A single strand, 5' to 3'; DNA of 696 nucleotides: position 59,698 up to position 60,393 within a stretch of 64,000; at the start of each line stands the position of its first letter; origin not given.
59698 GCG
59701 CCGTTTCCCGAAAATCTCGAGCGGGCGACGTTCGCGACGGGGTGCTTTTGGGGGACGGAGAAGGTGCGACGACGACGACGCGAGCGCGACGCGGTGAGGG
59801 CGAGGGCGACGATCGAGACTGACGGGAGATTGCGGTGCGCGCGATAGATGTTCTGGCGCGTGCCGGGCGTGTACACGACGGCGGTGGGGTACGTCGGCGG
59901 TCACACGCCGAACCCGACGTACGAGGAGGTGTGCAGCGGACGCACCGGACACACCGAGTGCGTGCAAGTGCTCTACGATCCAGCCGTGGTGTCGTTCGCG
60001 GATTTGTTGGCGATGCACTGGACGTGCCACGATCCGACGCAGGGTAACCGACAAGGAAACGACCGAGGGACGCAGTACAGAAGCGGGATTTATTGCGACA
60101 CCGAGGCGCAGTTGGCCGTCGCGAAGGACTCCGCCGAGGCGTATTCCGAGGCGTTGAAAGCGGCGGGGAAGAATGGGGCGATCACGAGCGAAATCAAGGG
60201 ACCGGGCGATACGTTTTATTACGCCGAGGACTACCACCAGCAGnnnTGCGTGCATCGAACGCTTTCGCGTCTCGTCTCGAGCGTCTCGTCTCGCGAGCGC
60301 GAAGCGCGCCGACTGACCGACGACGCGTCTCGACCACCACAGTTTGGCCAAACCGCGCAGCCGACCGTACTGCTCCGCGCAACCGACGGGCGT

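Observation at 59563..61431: Tandem msrA paralogues: an upstream copy with two introns and a downstream intronless copy 140 bp away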

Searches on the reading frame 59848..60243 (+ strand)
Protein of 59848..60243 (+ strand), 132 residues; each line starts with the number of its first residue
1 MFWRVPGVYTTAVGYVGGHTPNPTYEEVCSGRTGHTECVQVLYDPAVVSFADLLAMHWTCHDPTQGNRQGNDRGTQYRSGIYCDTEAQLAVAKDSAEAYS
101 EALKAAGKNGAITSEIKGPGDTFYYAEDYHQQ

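Call 65: find_homologous_proteins(query=window:59848-60243:+, max_evalue=1e-40)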
Query seq(132 aa) (132 aa): 6954 proteins with E <= 1e-40 among 8000 candidates; the best 120 are listed.
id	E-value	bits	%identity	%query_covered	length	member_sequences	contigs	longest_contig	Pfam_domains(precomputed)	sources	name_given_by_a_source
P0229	1.5e-86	305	99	100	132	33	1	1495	PF01625.29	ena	-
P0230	5.1e-85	300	97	100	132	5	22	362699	PF01625.29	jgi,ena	jgi:peptide-methionine (S)-S-oxide reductase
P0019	7.4e-74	264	86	100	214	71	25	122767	PF01625.29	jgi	-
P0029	1.2e-67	244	80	100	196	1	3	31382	PF01625.29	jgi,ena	-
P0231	2.9e-66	239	82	95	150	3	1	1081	PF01625.29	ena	-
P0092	9.6e-65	234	74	100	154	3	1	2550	PF01625.29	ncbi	-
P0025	2.9e-64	233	76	99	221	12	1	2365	PF01625.29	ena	-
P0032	2.9e-64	233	74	100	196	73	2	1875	PF01625.29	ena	-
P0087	3.8e-63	229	73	100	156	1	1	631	PF01625.29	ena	-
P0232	1.5e-60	221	95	77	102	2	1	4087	PF01625.29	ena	-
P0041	1.7e-57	211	69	100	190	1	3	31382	PF01625.29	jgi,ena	-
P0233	2.9e-52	194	68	99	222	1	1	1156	PF01625.29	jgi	jgi:peptide-methionine (S)-S-oxide reductase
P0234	4.2e-52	194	67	99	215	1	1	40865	PF01625.29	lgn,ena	-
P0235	9.6e-52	192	67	100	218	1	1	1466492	PF01625.29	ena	-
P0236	1.2e-51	192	69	99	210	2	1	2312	PF01625.29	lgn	-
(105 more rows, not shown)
